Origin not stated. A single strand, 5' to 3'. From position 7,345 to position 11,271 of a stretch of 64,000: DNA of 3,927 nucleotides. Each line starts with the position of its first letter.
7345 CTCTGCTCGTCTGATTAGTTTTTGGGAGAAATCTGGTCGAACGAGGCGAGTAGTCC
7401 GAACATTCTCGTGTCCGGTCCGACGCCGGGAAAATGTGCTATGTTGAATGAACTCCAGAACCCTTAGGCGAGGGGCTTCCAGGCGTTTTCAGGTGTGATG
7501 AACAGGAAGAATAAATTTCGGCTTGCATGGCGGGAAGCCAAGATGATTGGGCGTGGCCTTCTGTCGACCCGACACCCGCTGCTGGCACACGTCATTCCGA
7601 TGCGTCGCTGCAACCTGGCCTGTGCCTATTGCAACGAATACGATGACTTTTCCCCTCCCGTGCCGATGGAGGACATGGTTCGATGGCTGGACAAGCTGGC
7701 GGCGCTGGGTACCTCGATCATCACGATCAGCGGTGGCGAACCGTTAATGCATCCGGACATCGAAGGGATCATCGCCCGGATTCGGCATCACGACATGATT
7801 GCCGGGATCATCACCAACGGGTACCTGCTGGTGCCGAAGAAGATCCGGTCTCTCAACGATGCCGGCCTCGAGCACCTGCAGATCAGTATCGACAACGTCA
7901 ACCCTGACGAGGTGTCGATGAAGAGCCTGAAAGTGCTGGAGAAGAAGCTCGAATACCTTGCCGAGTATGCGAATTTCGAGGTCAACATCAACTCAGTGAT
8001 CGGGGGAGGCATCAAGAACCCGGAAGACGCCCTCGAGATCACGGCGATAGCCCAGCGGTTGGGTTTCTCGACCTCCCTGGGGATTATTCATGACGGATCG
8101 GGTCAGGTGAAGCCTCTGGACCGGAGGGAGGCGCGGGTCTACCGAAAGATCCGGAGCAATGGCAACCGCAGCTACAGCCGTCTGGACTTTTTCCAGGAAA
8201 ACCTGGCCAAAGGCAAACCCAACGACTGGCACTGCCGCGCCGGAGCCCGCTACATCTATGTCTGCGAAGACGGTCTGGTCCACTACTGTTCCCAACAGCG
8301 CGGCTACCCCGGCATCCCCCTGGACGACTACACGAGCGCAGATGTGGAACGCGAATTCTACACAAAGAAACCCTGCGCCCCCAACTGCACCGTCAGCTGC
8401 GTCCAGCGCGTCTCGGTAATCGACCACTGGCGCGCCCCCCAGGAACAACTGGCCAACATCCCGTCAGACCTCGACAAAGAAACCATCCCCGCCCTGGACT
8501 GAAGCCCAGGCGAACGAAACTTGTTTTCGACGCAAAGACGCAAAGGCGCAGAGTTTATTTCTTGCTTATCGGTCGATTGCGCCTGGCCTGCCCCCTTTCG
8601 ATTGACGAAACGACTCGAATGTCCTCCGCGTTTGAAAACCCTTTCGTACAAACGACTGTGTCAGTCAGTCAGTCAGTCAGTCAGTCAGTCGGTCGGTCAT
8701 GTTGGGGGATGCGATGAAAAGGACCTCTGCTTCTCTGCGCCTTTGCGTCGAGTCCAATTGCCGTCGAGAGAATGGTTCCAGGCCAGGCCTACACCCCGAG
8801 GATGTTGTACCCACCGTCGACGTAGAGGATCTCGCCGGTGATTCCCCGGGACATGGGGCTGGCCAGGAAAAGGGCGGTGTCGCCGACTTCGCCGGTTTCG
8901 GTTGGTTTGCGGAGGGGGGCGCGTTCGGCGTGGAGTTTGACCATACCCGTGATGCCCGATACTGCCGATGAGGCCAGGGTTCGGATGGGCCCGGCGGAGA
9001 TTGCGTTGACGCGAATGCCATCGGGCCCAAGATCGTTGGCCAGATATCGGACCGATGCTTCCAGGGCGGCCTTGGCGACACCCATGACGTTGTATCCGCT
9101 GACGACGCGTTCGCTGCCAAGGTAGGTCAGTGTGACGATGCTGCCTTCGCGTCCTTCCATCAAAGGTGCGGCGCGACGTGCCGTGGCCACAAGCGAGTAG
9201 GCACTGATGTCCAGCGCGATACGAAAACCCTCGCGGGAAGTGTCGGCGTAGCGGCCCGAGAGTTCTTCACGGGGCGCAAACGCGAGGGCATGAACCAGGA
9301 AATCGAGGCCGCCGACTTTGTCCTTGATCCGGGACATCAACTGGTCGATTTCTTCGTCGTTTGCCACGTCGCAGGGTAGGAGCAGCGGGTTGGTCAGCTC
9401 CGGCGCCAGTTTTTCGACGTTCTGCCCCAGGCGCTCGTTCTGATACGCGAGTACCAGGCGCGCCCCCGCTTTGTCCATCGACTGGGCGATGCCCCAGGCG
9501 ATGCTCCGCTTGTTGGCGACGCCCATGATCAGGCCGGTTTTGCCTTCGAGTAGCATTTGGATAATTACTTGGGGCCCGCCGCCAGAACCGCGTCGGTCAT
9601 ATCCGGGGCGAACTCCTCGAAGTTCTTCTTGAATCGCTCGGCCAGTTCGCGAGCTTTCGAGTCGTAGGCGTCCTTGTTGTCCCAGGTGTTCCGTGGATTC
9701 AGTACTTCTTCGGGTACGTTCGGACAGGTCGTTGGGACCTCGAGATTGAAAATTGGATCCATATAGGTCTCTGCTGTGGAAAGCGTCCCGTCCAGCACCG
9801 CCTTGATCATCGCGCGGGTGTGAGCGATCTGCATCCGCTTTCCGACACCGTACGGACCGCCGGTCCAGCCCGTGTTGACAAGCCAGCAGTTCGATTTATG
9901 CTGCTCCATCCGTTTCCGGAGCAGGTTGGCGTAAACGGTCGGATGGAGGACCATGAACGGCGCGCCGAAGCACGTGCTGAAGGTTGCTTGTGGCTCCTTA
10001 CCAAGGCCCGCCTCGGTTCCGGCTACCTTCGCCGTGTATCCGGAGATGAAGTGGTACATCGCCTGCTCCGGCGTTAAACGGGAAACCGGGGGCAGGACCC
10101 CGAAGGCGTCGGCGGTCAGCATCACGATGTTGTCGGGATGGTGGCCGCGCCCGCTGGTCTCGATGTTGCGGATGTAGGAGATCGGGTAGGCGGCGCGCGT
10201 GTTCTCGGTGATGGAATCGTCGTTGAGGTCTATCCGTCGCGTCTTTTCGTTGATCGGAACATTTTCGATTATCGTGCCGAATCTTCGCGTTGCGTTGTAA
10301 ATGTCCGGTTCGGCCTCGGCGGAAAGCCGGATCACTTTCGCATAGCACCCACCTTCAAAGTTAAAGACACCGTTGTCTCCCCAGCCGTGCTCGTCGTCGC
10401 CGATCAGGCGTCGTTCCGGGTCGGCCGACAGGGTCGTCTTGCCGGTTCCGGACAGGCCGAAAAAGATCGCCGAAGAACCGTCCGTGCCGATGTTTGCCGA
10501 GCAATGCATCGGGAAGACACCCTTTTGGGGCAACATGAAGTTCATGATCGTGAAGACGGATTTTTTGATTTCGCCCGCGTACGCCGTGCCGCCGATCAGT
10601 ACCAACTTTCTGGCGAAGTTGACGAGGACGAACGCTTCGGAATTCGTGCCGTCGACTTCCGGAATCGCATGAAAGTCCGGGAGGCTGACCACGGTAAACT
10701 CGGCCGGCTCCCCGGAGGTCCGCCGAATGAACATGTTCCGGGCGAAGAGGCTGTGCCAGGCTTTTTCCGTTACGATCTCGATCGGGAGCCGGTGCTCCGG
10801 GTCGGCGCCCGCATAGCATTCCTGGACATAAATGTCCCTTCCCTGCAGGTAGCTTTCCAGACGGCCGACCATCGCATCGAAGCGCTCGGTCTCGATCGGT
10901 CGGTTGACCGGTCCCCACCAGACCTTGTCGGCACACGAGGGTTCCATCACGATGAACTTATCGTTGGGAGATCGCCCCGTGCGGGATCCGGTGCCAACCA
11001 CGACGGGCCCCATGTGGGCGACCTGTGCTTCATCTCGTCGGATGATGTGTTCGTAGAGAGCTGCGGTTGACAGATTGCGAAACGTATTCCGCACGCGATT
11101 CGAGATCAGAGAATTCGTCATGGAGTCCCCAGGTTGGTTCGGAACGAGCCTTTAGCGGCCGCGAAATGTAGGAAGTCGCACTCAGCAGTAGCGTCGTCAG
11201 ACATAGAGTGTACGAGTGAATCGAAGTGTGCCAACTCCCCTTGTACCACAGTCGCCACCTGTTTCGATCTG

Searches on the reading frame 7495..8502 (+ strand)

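Call 34: search_protein_families(library=ncbifam, proteins=[window:7495-8502:+], max_evalue=0.00001)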
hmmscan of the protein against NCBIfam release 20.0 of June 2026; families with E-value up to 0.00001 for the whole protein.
window:7495-8502:+ (335 aa): 36 families (the best 25 are shown)
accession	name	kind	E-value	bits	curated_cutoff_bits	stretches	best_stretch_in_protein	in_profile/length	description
TIGR02666.1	moaA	equivalog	5.5e-20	71.6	284.05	1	37-176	18-171/336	GTP 3',8-cyclase MoaA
TIGR02668.1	moaA_archaeal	equivalog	2.1e-18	66.3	325.25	1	37-172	18-160/303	GTP 3',8-cyclase MoaA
TIGR02109.1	PQQ_syn_pqqE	equivalog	7.4e-18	64.6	381.35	1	36-157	14-140/358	pyrroloquinoline quinone biosynthesis protein PqqE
NF001199.0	PRK00164.2-1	equivalog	3.3e-16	59.3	231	1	37-153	20-140/308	GTP 3',8-cyclase MoaA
TIGR04051.1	rSAM_NirJ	equivalog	9.2e-16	57.7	515.45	1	36-137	9-113/354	heme d1 biosynthesis radical SAM protein NirJ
TIGR04347.1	pseudo_SAM_Halo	equivalog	4.8e-15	55.7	525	1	36-136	45-148/390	TIGR04347 family pseudo-SAM/SPASM protein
TIGR04133.1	rSAM_w_lipo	hypoth_equivalog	4.9e-15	55.3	425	1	38-137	33-138/350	TIGR04133 family radical SAM/SPASM protein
TIGR04546.1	rSAM_ahbC_deAc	equivalog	2.2e-14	53.1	650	1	36-139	46-152/390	12,18-didecarboxysiroheme deacetylase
TIGR04317.1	W_rSAM_matur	equivalog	5.8e-14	52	380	1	37-158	12-136/349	tungsten cofactor oxidoreductase radical SAM maturase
TIGR04545.1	rSAM_ahbD_hemeb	equivalog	1.1e-13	51.4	500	1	37-191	8-167/339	heme b synthase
NF038283.1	viperin_w_prok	equivalog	3.2e-13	49.5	180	1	37-138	10-120/281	viperin family antiviral radical SAM protein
TIGR04054.1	rSAM_NirJ1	equivalog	4e-13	48.7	650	1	15-139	23-149/387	putative heme d1 biosynthesis radical SAM protein NirJ1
TIGR03913.1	rad_SAM_trio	equivalog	9.9e-13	47.3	591.75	1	39-171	29-166/477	GDL motif peptide-associated radical SAM/SPASM maturase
TIGR04303.1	GeoRSP_rSAM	equivalog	1.5e-12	47.7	400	1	37-137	13-113/325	GeoRSP system radical SAM/SPASM protein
TIGR03470.1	HpnH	equivalog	1.8e-12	46.9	225.05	1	25-191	24-192/318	adenosyl-hopene transferase HpnH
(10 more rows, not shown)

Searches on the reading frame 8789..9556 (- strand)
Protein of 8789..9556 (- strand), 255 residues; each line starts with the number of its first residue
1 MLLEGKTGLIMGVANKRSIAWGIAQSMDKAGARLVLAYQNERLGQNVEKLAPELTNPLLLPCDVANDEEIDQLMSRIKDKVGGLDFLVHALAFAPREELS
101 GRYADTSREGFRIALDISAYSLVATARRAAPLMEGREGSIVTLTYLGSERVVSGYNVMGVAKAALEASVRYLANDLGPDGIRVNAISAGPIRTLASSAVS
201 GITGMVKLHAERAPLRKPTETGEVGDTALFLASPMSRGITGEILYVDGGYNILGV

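Call 34: search_protein_families(library=ncbifam, proteins=[window:8789-9556:-], max_evalue=0.00001)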
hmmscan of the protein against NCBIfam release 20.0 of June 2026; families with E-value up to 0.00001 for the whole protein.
window:8789-9556:- (255 aa): 185 families (the best 25 are shown)
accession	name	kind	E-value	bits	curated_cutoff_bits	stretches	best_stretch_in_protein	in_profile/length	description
NF006369.1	PRK08594.1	equivalog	1.5e-106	355.5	370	1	2-253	3-255/256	enoyl-ACP reductase FabI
NF005615.0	PRK07370.1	equivalog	5e-99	330.8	391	1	3-255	5-259/259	enoyl-ACP reductase FabI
NF005078.0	PRK06505.1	equivalog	4.5e-95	317.9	446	1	2-253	4-254/271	enoyl-ACP reductase FabI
NF006019.0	PRK08159.1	equivalog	9.2e-95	316.8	452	1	2-255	7-259/272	enoyl-ACP reductase FabI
NF006266.0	PRK08415.1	equivalog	1.3e-94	316.6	441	1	1-255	1-254/274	enoyl-ACP reductase FabI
NF004748.0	PRK06079.1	equivalog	3.3e-90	301.7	362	1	1-250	3-249/252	enoyl-ACP reductase FabI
NF005717.0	PRK07533.1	equivalog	5.4e-90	301.6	337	1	2-253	8-258/259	enoyl-ACP reductase FabI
NF005145.0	PRK06603.1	equivalog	1.2e-87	293.6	456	1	2-254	5-256/260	enoyl-ACP reductase FabI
NF005422.0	PRK06997.1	equivalog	1.2e-84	283.8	440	1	2-253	3-254/262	enoyl-ACP reductase FabI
NF006428.0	PRK08690.1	equivalog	5.2e-84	281.5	462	1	2-252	3-254/261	enoyl-ACP reductase FabI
NF005938.0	PRK07984.1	equivalog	5.1e-81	271.8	477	1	2-253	3-254/262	enoyl-ACP reductase FabI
NF005908.0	PRK07889.1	equivalog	8e-62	209.2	299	1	2-254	4-255/256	enoyl-ACP reductase FabI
NF004957.0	PRK06300.1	equivalog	9.1e-50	169.6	356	1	68-255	104-290/299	enoyl-[acyl-carrier-protein] reductase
NF040631.2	InhA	exception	6.5e-46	157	430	1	2-249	2-257/257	NADH-dependent enoyl-ACP reductase InhA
NF005975.0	PRK08063.1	equivalog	1.3e-38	132.8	328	1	4-253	3-249/250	enoyl-[acyl-carrier-protein] reductase FabL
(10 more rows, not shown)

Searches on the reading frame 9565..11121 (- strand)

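Call 27: search_protein_families(library=pfam, proteins=[window:9565-11121:-], max_evalue=0.001)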
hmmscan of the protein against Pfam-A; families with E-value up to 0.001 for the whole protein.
window:9565-11121:- (518 aa): 1 family
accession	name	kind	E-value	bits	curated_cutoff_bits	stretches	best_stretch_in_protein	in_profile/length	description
PF01293.25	PEPCK_ATP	-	7.7e-221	734.2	26.5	1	12-472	2-465/465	Phosphoenolpyruvate carboxykinase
